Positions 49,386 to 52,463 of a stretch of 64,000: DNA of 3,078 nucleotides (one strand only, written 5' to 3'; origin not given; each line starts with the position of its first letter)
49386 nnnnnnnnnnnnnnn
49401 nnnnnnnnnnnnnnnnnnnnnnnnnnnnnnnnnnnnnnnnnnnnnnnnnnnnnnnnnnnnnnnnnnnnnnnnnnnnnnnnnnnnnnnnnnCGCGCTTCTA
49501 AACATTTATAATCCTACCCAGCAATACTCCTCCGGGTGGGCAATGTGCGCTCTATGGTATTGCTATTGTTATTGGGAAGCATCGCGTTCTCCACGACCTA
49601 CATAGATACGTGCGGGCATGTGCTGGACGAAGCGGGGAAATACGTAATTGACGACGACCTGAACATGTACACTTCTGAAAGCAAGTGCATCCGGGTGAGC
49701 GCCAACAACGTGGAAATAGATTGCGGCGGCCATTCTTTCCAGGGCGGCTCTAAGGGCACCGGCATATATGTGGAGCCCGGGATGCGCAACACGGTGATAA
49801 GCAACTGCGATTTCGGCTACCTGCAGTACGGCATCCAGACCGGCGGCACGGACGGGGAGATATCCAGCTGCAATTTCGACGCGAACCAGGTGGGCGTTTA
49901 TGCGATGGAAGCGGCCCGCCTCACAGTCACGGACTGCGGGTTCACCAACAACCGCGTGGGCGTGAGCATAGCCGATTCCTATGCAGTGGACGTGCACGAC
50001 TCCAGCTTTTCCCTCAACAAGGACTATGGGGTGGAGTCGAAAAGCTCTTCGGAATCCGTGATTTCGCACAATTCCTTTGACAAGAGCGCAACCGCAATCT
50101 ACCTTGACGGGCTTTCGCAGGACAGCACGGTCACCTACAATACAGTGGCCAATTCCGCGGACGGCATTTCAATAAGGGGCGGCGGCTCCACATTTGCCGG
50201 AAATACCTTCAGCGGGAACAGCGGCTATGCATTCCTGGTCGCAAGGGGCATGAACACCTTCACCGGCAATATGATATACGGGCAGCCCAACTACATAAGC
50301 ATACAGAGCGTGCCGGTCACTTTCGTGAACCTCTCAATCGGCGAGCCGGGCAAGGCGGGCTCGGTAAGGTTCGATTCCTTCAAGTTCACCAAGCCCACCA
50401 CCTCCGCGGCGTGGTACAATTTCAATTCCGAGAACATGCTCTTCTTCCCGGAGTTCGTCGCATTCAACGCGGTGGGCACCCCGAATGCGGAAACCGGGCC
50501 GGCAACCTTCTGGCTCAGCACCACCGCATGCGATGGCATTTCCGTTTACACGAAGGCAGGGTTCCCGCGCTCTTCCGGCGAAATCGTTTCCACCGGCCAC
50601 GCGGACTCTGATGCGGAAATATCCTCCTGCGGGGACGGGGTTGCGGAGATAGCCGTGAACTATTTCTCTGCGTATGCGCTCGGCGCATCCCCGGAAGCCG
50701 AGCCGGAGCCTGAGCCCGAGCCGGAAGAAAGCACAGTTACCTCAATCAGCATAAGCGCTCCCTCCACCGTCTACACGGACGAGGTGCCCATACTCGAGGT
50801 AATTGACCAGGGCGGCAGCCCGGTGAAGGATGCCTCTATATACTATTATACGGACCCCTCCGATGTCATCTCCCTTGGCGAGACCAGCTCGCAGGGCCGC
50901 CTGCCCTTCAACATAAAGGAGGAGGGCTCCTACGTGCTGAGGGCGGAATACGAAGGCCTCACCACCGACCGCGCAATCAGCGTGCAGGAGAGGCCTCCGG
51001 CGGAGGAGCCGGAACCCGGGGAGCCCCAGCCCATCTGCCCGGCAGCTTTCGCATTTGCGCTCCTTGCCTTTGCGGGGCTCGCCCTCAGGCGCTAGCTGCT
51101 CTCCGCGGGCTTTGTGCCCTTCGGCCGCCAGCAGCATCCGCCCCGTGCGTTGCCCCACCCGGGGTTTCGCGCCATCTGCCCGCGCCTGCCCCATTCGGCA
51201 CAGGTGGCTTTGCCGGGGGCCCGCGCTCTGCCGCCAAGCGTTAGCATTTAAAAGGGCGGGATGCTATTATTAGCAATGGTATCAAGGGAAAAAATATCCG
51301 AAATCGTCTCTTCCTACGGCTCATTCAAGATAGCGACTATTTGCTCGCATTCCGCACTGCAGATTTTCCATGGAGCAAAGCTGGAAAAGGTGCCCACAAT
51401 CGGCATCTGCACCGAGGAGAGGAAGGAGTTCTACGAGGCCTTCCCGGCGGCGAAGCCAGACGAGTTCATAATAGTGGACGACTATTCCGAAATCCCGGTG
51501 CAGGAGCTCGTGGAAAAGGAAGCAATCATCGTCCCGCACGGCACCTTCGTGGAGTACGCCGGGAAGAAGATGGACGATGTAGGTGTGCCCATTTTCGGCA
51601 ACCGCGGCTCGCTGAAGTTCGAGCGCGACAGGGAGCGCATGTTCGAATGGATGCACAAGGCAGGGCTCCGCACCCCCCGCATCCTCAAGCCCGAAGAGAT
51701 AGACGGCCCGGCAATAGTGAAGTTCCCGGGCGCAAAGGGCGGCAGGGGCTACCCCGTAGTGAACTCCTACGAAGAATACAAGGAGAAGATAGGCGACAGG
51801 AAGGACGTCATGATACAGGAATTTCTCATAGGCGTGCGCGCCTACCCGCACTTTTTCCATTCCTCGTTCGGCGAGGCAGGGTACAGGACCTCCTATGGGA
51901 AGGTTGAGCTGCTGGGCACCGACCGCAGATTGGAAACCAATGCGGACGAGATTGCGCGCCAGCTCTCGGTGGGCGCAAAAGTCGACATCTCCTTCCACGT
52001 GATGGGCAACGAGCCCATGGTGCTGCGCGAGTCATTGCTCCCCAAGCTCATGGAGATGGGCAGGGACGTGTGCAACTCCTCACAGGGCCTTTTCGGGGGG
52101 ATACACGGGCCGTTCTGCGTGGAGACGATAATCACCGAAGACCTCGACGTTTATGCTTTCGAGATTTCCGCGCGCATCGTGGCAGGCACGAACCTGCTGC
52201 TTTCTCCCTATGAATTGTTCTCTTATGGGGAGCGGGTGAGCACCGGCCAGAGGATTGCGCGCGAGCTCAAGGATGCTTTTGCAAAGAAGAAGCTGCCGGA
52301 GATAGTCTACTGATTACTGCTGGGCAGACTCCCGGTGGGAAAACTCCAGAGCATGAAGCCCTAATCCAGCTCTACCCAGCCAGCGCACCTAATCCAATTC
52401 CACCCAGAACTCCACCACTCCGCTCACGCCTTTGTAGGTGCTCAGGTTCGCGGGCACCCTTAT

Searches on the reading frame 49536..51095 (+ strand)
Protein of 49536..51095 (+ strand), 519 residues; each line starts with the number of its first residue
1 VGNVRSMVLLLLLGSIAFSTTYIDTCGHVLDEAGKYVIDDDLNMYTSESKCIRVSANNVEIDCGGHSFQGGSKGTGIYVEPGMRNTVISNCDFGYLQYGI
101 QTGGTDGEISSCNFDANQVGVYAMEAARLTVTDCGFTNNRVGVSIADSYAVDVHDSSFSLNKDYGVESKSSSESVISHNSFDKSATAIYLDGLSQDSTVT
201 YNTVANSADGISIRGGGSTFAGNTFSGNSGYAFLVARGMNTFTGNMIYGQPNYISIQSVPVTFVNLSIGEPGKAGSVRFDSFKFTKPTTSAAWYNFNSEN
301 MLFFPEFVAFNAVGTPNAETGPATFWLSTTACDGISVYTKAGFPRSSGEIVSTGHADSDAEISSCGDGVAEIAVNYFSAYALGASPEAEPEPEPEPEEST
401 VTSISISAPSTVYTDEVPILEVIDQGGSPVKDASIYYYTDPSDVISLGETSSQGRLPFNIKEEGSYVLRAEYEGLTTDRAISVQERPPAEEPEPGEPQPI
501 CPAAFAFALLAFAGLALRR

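Call 8: search_protein_families(library=pfam, proteins=[window:49536-51095:+], max_evalue=0.001)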
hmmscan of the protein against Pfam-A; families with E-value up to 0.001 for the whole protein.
window:49536-51095:+ (519 aa): 4 families
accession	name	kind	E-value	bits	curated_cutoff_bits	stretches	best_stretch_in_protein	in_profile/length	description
PF13229.12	Beta_helix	-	2.8e-22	79.5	25.9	2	71-204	21-158/158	Right handed beta helix region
PF05048.19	NosD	-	4.5e-19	69.2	23.6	1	69-246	14-190/212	Periplasmic copper-binding protein (NosD)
PF12708.12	Pect-lyase_RHGA_epim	-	5.8e-06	26.7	27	0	51-143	124-212/213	Rhamnogalacturonase A/epimerase, pectate lyase-like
PF01696.23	Adeno_E1B_55K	-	0.00064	19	24.5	0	84-152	146-214/387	Adenovirus EB1 55K protein / large t-antigen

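Call 20: search_protein_families(library=ncbifam, proteins=[window:49536-51095:+], max_evalue=0.01)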
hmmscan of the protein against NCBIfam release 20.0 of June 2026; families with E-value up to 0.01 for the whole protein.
window:49536-51095:+ (519 aa): 2 families
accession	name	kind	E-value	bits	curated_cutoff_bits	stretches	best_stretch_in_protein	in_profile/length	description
TIGR04247.1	NosD_copper_fam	subfamily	2.2e-11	42.9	300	1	45-245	101-302/377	nitrous oxide reductase family maturation protein NosD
TIGR03804.1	para_beta_helix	repeat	1.1e-09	37.7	19.45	1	188-229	2-43/44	parallel beta-helix repeat protein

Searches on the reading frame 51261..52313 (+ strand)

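Call 8: search_protein_families(library=pfam, proteins=[window:51261-52313:+], max_evalue=0.001)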
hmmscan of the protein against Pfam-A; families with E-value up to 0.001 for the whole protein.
window:51261-52313:+ (350 aa): 2 families
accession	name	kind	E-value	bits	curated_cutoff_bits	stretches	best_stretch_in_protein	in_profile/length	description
PF06973.17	DUF1297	-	1.9e-47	161.7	23.8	1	179-349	19-187/188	Domain of unknown function (DUF1297)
PF06849.18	DUF1246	-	7e-36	123.4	25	1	24-141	1-121/122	Protein of unknown function (DUF1246)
